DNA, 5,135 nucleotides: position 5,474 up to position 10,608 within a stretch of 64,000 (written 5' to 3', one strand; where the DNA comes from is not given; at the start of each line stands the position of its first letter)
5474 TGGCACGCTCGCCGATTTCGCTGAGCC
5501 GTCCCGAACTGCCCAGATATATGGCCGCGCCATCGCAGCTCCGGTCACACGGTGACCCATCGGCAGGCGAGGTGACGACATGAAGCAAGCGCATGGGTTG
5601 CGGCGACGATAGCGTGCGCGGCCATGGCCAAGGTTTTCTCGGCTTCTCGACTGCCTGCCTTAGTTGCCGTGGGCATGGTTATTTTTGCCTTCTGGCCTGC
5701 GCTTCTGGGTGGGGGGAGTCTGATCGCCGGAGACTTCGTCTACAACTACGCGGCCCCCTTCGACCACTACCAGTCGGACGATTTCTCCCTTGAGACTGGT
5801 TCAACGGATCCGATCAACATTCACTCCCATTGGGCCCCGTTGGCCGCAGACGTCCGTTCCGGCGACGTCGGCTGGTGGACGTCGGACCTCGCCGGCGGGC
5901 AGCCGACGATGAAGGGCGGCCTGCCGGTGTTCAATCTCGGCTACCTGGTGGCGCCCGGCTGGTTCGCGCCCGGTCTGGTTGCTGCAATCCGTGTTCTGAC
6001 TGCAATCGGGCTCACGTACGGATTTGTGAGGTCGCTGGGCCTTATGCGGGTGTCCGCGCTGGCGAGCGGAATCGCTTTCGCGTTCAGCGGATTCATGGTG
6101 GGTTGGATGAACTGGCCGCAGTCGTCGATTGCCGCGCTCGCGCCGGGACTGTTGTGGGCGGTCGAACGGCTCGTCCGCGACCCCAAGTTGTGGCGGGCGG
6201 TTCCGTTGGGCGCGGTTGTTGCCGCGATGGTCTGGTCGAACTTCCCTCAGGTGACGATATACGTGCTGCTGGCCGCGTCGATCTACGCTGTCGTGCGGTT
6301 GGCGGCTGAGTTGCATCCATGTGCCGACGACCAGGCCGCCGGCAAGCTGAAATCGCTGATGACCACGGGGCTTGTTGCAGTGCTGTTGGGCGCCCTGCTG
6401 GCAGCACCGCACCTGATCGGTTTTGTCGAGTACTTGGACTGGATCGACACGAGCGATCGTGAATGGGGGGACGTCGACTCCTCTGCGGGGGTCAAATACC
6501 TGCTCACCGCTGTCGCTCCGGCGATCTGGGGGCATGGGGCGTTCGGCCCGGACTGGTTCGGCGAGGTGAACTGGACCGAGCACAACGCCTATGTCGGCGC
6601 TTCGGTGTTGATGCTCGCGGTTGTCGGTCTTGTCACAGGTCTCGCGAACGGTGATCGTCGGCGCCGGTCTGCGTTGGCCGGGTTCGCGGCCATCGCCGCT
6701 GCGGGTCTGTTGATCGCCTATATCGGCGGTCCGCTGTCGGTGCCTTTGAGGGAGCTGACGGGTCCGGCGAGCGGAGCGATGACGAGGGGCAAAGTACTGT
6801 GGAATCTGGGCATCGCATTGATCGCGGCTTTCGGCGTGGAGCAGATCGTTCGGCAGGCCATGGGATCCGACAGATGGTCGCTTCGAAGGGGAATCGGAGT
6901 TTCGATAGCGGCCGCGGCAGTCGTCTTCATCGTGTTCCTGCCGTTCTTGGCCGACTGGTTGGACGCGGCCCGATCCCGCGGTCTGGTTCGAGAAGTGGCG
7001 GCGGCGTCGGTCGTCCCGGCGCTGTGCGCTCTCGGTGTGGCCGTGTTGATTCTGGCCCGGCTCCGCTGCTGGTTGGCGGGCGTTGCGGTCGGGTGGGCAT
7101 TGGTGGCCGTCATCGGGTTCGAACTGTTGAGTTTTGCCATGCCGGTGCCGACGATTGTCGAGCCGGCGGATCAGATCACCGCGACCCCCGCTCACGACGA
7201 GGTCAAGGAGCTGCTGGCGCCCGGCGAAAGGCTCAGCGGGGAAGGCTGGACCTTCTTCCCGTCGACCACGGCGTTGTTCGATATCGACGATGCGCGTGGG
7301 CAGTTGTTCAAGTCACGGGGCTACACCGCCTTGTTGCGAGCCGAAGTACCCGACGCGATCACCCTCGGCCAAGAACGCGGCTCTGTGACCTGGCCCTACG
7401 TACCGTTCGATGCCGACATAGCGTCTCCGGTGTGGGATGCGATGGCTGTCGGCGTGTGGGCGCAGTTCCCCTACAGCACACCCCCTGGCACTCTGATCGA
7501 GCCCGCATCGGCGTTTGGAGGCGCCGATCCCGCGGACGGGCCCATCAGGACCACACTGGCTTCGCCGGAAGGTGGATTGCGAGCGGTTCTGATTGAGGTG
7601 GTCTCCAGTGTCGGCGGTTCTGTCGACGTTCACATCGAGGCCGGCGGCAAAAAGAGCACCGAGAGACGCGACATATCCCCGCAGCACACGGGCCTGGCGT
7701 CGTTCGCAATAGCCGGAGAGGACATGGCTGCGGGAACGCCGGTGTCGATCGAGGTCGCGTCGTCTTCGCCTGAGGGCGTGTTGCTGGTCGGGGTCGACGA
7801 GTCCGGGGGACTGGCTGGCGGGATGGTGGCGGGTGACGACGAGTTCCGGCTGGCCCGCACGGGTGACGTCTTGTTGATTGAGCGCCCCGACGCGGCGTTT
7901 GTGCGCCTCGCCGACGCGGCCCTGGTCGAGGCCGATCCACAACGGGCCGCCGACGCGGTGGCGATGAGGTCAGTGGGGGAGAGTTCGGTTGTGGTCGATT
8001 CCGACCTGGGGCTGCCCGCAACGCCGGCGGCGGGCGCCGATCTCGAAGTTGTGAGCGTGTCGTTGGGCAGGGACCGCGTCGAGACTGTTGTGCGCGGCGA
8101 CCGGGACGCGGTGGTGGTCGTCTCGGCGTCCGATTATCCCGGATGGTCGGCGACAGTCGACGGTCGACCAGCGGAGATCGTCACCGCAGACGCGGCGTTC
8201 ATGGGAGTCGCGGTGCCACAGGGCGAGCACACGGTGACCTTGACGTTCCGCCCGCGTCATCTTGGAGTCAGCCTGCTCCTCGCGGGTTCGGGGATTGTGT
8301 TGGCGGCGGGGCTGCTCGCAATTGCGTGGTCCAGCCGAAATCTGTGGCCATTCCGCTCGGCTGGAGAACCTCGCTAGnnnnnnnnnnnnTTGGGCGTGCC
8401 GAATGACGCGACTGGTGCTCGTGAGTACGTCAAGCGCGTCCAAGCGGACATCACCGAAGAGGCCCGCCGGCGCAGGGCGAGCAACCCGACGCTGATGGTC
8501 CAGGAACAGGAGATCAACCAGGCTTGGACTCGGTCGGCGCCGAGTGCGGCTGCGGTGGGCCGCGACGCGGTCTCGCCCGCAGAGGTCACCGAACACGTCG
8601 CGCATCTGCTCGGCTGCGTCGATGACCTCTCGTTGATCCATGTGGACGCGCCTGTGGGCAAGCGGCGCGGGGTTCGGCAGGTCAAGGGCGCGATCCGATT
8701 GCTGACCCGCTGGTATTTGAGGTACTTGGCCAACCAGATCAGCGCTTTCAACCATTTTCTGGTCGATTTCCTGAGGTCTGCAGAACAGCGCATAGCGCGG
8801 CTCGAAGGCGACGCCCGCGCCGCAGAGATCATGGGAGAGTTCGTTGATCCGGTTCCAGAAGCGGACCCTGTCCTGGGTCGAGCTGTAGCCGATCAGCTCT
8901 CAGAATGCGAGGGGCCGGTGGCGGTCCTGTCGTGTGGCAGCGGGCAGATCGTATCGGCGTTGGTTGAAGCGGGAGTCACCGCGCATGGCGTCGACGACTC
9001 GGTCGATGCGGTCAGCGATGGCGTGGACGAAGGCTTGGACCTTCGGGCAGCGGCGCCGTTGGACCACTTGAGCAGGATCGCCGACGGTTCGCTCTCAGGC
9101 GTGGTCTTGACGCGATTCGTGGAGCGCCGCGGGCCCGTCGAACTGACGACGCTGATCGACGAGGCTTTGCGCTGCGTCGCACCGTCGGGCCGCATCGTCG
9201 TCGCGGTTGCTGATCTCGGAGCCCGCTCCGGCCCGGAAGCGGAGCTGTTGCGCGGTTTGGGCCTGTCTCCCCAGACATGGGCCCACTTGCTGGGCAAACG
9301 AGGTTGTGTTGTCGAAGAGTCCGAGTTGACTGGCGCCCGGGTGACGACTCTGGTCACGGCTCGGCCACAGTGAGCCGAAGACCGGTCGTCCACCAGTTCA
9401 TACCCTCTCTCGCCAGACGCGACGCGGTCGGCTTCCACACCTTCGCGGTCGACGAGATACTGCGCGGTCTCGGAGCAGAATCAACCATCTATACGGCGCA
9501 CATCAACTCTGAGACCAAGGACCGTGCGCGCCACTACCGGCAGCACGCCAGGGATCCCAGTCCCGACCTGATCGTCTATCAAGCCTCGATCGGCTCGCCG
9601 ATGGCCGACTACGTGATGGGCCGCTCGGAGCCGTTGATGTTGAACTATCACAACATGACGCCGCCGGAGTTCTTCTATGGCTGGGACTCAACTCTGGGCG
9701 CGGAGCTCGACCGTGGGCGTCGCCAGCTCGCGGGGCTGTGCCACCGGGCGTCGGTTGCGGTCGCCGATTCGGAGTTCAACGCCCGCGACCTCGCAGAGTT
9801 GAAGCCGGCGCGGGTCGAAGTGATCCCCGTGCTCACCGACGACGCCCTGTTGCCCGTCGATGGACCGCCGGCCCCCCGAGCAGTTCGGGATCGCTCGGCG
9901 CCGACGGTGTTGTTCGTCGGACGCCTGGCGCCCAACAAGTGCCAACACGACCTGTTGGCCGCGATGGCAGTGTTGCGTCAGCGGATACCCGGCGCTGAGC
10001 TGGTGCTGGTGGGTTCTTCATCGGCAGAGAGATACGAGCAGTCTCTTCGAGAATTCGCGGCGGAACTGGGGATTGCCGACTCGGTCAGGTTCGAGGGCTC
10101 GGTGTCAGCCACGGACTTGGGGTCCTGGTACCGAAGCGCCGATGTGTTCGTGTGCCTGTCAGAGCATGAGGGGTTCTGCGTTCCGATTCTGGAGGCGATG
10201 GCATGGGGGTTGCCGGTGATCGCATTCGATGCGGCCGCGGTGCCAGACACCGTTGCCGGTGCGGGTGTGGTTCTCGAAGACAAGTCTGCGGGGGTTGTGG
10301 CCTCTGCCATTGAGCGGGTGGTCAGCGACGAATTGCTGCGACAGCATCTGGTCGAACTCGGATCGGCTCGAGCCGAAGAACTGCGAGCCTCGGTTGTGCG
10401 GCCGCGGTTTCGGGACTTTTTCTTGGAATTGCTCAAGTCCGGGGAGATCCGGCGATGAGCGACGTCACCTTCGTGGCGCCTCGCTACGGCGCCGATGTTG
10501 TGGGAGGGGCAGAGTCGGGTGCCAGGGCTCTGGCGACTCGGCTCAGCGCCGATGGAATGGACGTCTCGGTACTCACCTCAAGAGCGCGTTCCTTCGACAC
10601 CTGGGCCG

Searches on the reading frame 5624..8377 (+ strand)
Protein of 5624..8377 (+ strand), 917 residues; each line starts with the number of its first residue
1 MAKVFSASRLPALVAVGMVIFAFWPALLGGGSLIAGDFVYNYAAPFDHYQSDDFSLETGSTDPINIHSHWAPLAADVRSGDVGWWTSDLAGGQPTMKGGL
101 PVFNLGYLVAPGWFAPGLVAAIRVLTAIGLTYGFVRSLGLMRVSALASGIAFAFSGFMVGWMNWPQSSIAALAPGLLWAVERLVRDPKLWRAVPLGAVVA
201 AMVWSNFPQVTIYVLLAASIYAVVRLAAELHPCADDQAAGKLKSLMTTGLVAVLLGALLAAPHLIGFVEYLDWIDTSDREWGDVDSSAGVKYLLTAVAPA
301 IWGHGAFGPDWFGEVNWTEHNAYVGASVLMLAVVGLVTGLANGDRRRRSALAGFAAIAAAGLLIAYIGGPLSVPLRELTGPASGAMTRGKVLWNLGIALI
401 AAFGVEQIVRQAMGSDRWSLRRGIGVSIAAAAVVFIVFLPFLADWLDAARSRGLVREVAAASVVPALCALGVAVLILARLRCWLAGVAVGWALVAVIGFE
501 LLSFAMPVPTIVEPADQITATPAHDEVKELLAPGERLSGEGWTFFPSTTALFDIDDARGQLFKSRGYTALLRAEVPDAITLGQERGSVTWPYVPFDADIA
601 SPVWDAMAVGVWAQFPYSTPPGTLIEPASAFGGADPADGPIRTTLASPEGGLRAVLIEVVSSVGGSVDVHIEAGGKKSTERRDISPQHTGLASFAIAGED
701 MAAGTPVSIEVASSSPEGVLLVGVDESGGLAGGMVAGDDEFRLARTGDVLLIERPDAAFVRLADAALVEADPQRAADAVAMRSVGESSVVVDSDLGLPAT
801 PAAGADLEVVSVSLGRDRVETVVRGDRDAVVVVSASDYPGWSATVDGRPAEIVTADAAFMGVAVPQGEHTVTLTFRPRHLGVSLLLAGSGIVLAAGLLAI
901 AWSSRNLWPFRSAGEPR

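Call 7: search_protein_families(library=pfam, proteins=[window:5624-8377:+], max_evalue=0.001)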
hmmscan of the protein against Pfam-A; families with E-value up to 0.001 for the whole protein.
window:5624-8377:+ (917 aa): 1 family
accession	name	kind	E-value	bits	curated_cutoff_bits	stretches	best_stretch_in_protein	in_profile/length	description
PF09586.16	YfhO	-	2.9e-17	62.8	28.5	1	820-886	767-834/835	Bacterial membrane protein YfhO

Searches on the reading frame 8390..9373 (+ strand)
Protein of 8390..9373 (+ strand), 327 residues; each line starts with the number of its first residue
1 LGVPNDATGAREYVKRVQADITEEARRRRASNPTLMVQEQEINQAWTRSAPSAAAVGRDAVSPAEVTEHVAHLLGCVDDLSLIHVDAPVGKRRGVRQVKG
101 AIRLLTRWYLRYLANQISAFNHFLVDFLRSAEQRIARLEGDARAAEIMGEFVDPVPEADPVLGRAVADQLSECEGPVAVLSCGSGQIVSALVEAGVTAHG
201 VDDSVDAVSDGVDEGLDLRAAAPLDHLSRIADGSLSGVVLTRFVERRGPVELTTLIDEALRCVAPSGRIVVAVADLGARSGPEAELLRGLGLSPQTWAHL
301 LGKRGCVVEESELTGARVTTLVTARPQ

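Call 7: search_protein_families(library=pfam, proteins=[window:8390-9373:+], max_evalue=0.001)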
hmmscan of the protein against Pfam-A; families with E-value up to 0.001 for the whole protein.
window:8390-9373:+ (327 aa): 1 family
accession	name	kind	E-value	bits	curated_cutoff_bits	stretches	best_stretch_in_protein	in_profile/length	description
PF07021.18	MetW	-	0.00069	19.7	21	0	179-263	19-102/193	Methionine biosynthesis protein MetW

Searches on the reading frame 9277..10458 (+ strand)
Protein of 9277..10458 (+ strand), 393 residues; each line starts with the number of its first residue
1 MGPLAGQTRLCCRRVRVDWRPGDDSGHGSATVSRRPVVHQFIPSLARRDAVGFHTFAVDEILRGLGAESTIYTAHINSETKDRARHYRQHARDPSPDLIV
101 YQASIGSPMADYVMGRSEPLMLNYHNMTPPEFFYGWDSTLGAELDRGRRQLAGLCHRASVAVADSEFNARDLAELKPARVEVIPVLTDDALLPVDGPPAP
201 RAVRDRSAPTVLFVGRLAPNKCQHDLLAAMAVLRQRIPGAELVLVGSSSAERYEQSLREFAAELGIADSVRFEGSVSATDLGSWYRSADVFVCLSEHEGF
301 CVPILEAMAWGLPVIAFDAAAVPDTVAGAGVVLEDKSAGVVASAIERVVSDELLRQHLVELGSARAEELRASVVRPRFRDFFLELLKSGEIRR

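Call 7: search_protein_families(library=pfam, proteins=[window:9277-10458:+], max_evalue=0.001)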
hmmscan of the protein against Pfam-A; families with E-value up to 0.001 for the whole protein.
window:9277-10458:+ (393 aa): 5 families
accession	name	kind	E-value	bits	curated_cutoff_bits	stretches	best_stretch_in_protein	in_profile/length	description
PF00534.26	Glycos_transf_1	-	7.9e-33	113.8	26.4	1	207-360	14-167/172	Glycosyl transferases group 1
PF13692.12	Glyco_trans_1_4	-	1.5e-30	106.8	27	1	209-351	2-142/142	Glycosyl transferases group 1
PF20706.3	GT4-conflict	-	1.6e-09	37.7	26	1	178-319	167-313/385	Family 4 Glycosyltransferase in conflict systems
PF13439.12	Glyco_transf_4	-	3.2e-06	27.7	28.5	1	84-184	61-163/170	Glycosyltransferase Family 4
PF13524.12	Glyco_trans_1_2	-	0.00025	21.5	25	1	233-366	9-129/144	Glycosyl transferase-like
